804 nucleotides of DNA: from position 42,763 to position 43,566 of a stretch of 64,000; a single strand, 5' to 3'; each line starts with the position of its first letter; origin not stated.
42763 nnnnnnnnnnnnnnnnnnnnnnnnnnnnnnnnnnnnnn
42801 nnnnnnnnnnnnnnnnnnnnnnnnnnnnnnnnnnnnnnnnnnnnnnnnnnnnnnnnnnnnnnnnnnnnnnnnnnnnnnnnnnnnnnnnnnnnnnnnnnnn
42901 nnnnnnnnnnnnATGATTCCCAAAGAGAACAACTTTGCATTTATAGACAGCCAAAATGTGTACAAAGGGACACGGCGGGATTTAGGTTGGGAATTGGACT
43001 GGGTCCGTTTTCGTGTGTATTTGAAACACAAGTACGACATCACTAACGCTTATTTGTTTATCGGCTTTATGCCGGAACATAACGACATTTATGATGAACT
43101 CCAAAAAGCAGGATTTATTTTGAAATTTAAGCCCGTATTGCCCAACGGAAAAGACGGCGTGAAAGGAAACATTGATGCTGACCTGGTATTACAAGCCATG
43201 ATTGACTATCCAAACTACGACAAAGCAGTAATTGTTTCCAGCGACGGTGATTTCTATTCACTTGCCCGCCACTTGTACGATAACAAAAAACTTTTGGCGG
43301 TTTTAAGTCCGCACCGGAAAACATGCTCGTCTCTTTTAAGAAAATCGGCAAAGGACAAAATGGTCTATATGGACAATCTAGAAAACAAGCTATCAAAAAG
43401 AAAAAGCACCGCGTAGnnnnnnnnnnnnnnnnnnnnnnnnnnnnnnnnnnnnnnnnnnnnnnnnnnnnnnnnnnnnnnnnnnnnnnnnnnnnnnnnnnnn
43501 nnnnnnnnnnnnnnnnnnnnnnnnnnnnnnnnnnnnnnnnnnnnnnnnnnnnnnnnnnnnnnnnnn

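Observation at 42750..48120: Efflux operon (membrane fusion protein, MacB ATPase, MacB permease) split by a 5.3-kb accessory insertion carrying AbiEi/AbiEii, a NYN-domain protein, a DNA-methyltransferase remnant and an excisionase-like gene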

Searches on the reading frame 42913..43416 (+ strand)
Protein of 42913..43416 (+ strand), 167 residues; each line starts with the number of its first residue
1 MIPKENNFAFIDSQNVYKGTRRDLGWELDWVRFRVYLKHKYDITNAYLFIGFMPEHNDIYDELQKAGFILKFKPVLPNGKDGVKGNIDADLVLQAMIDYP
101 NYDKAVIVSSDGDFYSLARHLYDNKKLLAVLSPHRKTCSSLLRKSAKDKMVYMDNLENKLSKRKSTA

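Call 3: search_protein_families(library=pfam, proteins=[window:42913-43416:+], max_evalue=0.01)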
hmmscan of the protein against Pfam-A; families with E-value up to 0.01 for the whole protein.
window:42913-43416:+ (167 aa): 1 family
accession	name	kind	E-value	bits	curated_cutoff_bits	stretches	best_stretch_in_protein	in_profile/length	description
PF01936.24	NYN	-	9.2e-16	59.1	24.2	1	10-147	5-139/145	NYN domain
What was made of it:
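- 42908..43486 (+): NYN module: promoterless NYN/LabA-like ORF (42913-43416), 3' hairpin (43400-43444, with the stop codon inside it), and a convergent promoter (-10 at 43459-43464, -35 at 43481-43486 on the minus strand). Pfam NYN 9.2e-16 (call 3).
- Checked: NYN protein 42913-43416: Pfam NYN 9.2e-16 (call 3).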

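Call 4: search_protein_families(library=padloc, proteins=[window:42913-43416:+], max_evalue=0.01)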
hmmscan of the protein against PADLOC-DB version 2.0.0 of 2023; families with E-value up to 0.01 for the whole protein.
window:42913-43416:+ (167 aa): 2 families
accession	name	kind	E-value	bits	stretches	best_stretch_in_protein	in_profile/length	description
PDLC01154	NYN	-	1.8e-05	22.3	1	10-164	151-306/310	"LabA-like protein, NYN family nuclease"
PDLC04163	HEC-09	-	9.2e-05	20.2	1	86-151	109-173/203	-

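Call 27: find_homologous_proteins(query=window:42913-43416:+, max_evalue=1e-10)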
Query window:42913-43416:+ (167 aa): 7609 proteins with E <= 1e-10 among 7669 candidates; the best 120 are listed.
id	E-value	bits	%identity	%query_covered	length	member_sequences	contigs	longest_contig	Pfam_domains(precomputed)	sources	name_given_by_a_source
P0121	1.2e-102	359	95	100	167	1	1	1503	PF01936.25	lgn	-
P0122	5.2e-101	353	93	100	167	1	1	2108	PF01936.25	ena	-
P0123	6.6e-101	353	93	100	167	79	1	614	PF01936.25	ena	-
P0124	1.2e-100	352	95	98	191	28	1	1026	PF01936.25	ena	-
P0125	2.0e-100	351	93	100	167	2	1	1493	PF01936.25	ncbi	-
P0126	4.2e-100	350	93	100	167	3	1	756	PF01936.25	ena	-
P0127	7.3e-100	350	92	100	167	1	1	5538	PF01936.25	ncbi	-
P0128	1.0e-99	349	91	100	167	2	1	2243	PF01936.25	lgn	-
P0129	2.0e-99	348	92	100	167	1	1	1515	PF01936.25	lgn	-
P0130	2.3e-99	348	90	100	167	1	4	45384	PF01936.25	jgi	jgi:uncharacterized LabA/DUF88 family protein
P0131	9.8e-99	346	91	100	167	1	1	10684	PF01936.25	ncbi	-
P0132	1.8e-98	345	90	100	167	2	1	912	PF01936.25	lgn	-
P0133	4.8e-98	344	90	100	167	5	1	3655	PF01936.25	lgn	-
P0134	8.0e-98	343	92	100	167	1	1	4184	PF01936.25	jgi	jgi:uncharacterized LabA/DUF88 family protein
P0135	1.0e-97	343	90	100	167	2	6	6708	PF01936.25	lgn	-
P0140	8.1e-96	336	91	98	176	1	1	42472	PF01936.25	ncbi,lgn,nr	ncbi:NYN domain-containing protein [Candidatus Wolfebacteria bacterium]|nr:NYN domain-containing pro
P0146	6.5e-94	330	87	100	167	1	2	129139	PF01936.25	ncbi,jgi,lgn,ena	-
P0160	3.7e-92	325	84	100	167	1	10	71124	PF01936.25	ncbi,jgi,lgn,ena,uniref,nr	ncbi:MAG: hypothetical protein COV08_00490 [Candidatus Vogelbacteria bacterium CG10_big_fil_rev_8_21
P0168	3.9e-91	321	82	100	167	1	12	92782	PF01936.25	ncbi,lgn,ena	ncbi:MAG: NYN domain-containing protein [Patescibacteria group bacterium]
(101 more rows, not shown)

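Call 30: find_encoding_contigs(protein=P0146, flank=6000, max_places=3)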
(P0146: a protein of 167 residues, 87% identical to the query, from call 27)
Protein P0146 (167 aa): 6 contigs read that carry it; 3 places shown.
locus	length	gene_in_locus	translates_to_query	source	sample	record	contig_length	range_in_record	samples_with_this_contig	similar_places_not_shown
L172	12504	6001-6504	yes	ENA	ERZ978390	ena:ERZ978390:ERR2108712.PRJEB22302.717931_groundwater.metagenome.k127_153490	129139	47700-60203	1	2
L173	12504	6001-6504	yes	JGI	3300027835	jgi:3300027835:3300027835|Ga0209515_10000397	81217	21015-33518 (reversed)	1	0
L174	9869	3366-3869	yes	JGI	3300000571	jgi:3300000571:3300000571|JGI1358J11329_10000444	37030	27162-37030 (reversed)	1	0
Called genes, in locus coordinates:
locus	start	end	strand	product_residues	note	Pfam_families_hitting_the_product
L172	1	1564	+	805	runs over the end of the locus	PF26449:DUF8128, PF02534:T4SS-DNA_transf (weak), PF01935:DUF87 (weak), PF10412:TrwB_AAD_bind (faint)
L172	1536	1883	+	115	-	-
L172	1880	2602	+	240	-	PF04138:GtrA_DPMS_TM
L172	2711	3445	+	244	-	-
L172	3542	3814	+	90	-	PF23297:ACP_SdgA_C (weak), PF14573:PP-binding_2 (weak), PF00550:PP-binding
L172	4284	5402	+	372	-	PF05496:RuvB_N (weak), PF13177:DNA_pol3_delta2, PF00004:AAA, PF07728:AAA_5, PF13173:AAA_14 (weak), PF13401:AAA_22 (weak), PF22608:DNAX_ATPase_lid (weak), PF12169:DNA_pol3_gamma3, +2 more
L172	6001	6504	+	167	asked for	PF01936:NYN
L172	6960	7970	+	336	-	-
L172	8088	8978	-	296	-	-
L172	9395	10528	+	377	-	PF01734:Patatin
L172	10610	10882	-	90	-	-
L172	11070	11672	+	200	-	PF03703:bPH_2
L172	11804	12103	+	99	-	-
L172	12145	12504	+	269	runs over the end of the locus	PF14362:DUF4407 (faint)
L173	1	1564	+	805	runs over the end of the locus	PF26449:DUF8128, PF02534:T4SS-DNA_transf (weak), PF01935:DUF87 (weak), PF10412:TrwB_AAD_bind (faint)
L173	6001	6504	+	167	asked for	PF01936:NYN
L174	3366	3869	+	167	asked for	PF01936:NYN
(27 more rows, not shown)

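Call 31: find_encoding_contigs(protein=P0140, flank=6000, max_places=3)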
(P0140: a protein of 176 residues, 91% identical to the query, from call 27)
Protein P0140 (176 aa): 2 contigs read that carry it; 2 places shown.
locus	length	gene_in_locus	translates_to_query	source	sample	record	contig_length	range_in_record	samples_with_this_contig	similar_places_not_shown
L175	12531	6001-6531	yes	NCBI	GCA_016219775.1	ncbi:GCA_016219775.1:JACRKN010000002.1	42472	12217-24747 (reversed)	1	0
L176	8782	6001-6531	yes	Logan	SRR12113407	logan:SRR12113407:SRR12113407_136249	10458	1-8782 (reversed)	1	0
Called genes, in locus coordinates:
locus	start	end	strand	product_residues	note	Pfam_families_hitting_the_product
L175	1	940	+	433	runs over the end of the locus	-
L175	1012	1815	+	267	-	-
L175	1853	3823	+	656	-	-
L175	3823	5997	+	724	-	-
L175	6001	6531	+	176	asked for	PF01936:NYN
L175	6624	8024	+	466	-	-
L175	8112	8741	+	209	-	PF01936:NYN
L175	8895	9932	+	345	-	PF13310:Virulence_RhuM, PF02661:Fic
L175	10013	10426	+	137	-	PF20393:Pro_CA_2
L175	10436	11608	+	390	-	PF01699:Na_Ca_ex (faint)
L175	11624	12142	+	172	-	PF12666:PrgI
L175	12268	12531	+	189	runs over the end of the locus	-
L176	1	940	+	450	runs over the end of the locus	-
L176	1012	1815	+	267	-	-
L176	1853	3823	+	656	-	-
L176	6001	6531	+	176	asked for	PF01936:NYN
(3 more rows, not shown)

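Call 32: find_encoding_contigs(protein=P0130, flank=6000, max_places=4)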
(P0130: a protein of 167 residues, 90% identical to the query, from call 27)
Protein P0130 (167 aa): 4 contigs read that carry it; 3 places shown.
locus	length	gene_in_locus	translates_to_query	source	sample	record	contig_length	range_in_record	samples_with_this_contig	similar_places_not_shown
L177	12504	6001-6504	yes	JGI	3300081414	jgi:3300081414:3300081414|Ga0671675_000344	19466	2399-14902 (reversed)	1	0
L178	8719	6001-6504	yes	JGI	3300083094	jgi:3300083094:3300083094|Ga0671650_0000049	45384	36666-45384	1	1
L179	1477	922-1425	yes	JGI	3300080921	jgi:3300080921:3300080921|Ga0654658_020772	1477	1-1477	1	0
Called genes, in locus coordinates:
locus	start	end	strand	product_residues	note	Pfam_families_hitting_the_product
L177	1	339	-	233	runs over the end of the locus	PF01996:F420_ligase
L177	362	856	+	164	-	PF01988:VIT1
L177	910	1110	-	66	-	PF00313:CSD, PF08206:OB_RNB (faint)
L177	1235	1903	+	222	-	PF14360:PAP2_C (weak)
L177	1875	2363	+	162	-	-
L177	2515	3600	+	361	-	PF04545:Sigma70_r4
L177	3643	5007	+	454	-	PF26449:DUF8128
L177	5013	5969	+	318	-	PF02618:YceG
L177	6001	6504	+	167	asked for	PF01936:NYN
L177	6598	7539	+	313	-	PF02540:NAD_synthase, PF03054:tRNA_Me_trans, PF20259:tRNA_Me_trans_M (weak), PF20258:tRNA_Me_trans_C (weak)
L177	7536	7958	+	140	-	-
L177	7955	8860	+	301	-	-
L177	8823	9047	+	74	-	-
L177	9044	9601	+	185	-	PF12705:PDDEXK_1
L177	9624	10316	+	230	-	PF03167:UDG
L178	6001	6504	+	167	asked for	PF01936:NYN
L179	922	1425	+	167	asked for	PF01936:NYN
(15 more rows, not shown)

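Call 34: find_related_loci(query=window:42913-43416:+, collection=viral_contigs, flank=6000)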
Query window:42913-43416:+ (167 aa) in viral_contigs; peptide patterns used: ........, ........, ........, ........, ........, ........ (x = any residue, [..] = any of these).
2 stretches matched a pattern, but none encodes a relative of the query by tblastn (E <= 1e-3).

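Call 47: find_encoding_contigs(protein=P0168, flank=4000, max_places=10)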
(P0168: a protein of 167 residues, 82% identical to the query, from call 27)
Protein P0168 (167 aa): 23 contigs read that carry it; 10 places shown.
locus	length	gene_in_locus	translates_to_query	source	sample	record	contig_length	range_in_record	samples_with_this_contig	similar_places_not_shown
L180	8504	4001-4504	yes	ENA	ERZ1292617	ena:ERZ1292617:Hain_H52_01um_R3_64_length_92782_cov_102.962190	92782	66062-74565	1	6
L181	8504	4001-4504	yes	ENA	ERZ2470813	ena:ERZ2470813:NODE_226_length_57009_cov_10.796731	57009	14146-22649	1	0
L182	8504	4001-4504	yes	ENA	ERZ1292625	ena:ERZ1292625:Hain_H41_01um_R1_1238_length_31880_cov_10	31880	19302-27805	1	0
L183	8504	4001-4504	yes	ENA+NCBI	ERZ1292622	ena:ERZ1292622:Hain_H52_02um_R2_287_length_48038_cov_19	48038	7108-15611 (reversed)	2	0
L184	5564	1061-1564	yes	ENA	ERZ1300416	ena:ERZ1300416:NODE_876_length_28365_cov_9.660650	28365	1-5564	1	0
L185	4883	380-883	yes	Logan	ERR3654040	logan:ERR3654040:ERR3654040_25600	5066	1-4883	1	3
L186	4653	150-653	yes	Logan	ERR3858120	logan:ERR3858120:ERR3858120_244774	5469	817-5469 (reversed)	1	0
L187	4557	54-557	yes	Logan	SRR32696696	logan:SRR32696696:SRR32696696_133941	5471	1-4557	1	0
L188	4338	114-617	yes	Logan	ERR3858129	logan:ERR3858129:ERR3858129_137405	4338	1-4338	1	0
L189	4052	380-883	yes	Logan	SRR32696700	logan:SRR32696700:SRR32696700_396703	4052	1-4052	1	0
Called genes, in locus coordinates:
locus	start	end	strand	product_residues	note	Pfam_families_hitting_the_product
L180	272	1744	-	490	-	PF01743:PolyA_pol, PF12627:PolyA_pol_RNAbd, PF01966:HD, PF13735:tRNA_NucTran2_2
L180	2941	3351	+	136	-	PF02021:UPF0102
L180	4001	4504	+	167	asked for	PF01936:NYN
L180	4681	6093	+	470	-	PF08529:NusA_N, PF00575:S1, PF13184:KH_NusA_1st, PF26594:KH_NusA_2nd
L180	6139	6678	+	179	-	PF00719:Pyrophosphatase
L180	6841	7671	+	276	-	-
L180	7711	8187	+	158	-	-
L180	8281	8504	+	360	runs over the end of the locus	PF05697:Trigger_N, PF05698:Trigger_C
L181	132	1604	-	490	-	PF01743:PolyA_pol, PF12627:PolyA_pol_RNAbd, PF01966:HD, PF13735:tRNA_NucTran2_2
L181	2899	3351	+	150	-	PF02021:UPF0102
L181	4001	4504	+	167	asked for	PF01936:NYN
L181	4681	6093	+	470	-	PF08529:NusA_N, PF00575:S1, PF13184:KH_NusA_1st, PF26594:KH_NusA_2nd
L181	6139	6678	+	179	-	PF00719:Pyrophosphatase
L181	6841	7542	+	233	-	-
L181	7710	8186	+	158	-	-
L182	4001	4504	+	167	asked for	PF01936:NYN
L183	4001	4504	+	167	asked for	PF01936:NYN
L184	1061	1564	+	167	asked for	PF01936:NYN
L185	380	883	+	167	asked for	PF01936:NYN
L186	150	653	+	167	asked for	PF01936:NYN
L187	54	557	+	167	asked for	PF01936:NYN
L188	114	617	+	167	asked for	PF01936:NYN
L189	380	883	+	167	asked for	PF01936:NYN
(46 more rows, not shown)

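Call 48: find_encoding_contigs(protein=P0160, flank=4000, max_places=10)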
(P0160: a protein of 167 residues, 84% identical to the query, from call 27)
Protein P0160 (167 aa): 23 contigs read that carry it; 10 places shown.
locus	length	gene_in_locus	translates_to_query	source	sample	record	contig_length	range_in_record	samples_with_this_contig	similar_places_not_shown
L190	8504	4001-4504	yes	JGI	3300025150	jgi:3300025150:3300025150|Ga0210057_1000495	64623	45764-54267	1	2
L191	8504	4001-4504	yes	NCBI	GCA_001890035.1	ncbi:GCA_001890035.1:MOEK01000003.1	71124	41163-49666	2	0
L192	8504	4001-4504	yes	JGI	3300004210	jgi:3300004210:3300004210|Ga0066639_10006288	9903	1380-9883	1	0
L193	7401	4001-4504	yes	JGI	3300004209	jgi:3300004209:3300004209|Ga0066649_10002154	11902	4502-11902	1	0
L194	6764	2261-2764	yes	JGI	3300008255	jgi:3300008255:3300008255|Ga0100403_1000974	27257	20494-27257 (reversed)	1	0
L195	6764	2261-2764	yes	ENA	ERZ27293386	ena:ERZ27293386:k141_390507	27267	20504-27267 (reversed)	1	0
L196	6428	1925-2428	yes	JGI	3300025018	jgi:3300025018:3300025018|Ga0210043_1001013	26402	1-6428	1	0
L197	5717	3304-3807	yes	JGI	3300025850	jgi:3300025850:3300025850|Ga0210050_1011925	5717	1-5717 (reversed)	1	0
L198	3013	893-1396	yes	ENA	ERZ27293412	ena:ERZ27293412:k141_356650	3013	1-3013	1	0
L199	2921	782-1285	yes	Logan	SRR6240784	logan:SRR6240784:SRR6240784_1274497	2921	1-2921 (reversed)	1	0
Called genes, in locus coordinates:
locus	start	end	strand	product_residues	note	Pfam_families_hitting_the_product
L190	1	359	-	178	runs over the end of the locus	PF00281:Ribosomal_L5, PF00673:Ribosomal_L5_C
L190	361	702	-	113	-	PF17136:ribosomal_L24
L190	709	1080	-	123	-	PF00238:Ribosomal_L14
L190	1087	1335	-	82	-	PF00366:Ribosomal_S17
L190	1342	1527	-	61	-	PF00831:Ribosomal_L29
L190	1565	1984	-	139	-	PF00252:Ribosomal_L16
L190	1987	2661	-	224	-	PF07650:KH_2, PF00189:Ribosomal_S3_C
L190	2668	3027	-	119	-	PF00237:Ribosomal_L22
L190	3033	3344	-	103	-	PF00203:Ribosomal_S19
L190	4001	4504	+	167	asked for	PF01936:NYN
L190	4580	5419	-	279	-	PF00181:Ribosomal_L2_N, PF03947:Ribosomal_L2_C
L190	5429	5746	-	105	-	PF00276:Ribosomal_L23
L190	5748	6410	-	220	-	PF00573:Ribosomal_L4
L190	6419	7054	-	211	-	PF00297:Ribosomal_L3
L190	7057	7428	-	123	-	PF00338:Ribosomal_S10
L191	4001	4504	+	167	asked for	PF01936:NYN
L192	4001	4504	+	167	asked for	PF01936:NYN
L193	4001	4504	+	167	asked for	PF01936:NYN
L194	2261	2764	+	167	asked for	PF01936:NYN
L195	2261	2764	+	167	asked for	PF01936:NYN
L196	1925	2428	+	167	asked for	PF01936:NYN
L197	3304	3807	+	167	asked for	PF01936:NYN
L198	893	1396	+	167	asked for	PF01936:NYN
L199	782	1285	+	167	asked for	PF01936:NYN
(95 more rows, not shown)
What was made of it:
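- Closest known: Free-standing homing-endonuclease genes wedged between conserved genes. Same: A compact, promoterless nuclease-fold gene is found between conserved co-transcribed genes, including inside the S10 ribosomal operon (call 48).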

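Call 67: search_solved_structures(query=window:42913-43416:+, max_evalue=0.01)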
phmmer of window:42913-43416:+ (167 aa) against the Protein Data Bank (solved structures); distinct sequences matched with E-value up to 0.01: 1.
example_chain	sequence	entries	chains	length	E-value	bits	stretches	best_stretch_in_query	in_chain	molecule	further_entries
2qip_A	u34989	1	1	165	6.9e-10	42.3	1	5-142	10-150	Protein of unknown function VPA0982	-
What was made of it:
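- On NYN / LabA-like (PIN-like nuclease fold): PDB 2qip at 6.9e-10 (call 67).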

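Call 78: search_protein_families(library=ncbifam, proteins=[window:42913-43416:+], max_evalue=0.01)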
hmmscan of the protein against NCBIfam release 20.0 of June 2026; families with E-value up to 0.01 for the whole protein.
window:42913-43416:+ (167 aa): 0 families

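Call 79: search_protein_families(library=phrogs, proteins=[window:42913-43416:+], max_evalue=0.001)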
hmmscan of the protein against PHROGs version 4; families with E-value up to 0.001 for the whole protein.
window:42913-43416:+ (167 aa): 0 families

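Call 80: search_dna_similar(query=window:42913-43416:+, collection=phages, mode=protein, max_rows=10)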
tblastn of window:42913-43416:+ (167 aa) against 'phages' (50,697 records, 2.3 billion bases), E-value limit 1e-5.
No match.

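Call 81: search_dna_similar(query=window:42913-43416:+, collection=plasmids, mode=protein, max_rows=10)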
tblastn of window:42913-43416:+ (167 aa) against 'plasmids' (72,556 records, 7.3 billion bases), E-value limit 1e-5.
Records with a match: 37; places in all: 37; records where one place covers at least 80% of the query: 5.
Best place of each record, by identity: <60% 37.
By first word of the organism name: Sinorhizobium 35; Pseudorhodobacter 1; Shinella 1.
By predicted mobility (MOB-suite, as given by PLSDB): conjugative 30; non-mobilizable 5; mobilizable 2.
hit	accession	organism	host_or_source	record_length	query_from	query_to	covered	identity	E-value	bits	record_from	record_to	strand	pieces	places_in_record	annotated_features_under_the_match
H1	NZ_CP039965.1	Pseudorhodobacter turbinis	single bacterial isolate,Turban shell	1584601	10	162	92%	28.1%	6e-6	52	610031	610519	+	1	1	record has no annotation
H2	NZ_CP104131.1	Sinorhizobium sp. K101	Phaseolus vulgaris,cell ...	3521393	3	165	98%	24.0%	9e-6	52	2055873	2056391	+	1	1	none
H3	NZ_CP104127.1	Sinorhizobium sp. M103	Phaseolus vulgaris,cell ...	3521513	3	165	98%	24.0%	9e-6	52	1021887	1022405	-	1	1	none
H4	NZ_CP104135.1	Sinorhizobium sp. C101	Phaseolus vulgaris,cell ...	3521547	3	165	98%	24.0%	9e-6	52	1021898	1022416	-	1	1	none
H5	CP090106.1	Sinorhizobium meliloti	Medicago,Cell culture,Plant nodule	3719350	3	165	98%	24.0%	9e-6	52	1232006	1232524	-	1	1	NYN domain-containing protein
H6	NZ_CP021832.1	Sinorhizobium meliloti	Medicago truncatula,Single Cell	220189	3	132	78%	30.0%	1e-6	54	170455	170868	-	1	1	NYN domain-containing protein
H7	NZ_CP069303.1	Shinella sp. PSBB067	monoisolate,Minnesota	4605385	3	132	78%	27.3%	4e-6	53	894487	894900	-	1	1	none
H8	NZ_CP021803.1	Sinorhizobium meliloti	Medicago sativa,Single Cell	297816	3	132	78%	26.6%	1e-6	54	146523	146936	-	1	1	NYN domain-containing protein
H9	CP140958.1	Sinorhizobium meliloti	Medicago lupulina,whole organism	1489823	3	132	78%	25.9%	2e-6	54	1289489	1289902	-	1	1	NYN domain-containing protein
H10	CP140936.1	Sinorhizobium meliloti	Medicago lupulina,whole organism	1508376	3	132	78%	25.9%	2e-6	54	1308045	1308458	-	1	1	NYN domain-containing protein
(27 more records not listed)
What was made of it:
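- Tried and rejected: Plasmid hits for NYN are 30% identical or less (call 81).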

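Call 91: search_protein_families(library=pfam, proteins=[L210:2390-2806:+, L210:2803-3099:+, L210:3131-3376:+, L212:641-1492:+, L212:1890-2726:+, L212:2731-3258:+], max_evalue=0.001)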
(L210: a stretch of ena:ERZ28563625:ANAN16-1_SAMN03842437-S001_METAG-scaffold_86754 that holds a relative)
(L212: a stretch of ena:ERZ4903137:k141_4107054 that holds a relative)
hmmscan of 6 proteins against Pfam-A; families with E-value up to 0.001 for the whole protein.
L210:2390-2806:+ (138 aa): 2 families
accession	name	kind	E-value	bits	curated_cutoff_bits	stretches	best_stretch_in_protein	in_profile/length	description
PF20582.4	UPF0758_N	-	2.1e-12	47.4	27.1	1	22-92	7-76/77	UPF0758 N-terminal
PF12826.13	HHH_2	-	0.00062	20.3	27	1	57-98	13-54/64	Helix-hairpin-helix motif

L210:2803-3099:+ (98 aa): 1 family
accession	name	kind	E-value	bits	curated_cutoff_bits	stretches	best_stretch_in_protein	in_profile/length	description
PF04002.20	RadC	-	1.6e-37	128.5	22.1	1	1-97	24-121/121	RadC-like JAB domain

L210:3131-3376:+ (81 aa): 0 families

L212:641-1492:+ (283 aa): 1 family
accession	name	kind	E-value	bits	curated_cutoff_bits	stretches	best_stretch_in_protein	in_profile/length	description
PF02498.22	Bro-N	-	1.8e-06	28.9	25.6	1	17-113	2-91/96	BRO family, N-terminal domain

L212:1890-2726:+ (278 aa): 0 families

L212:2731-3258:+ (175 aa): 0 families
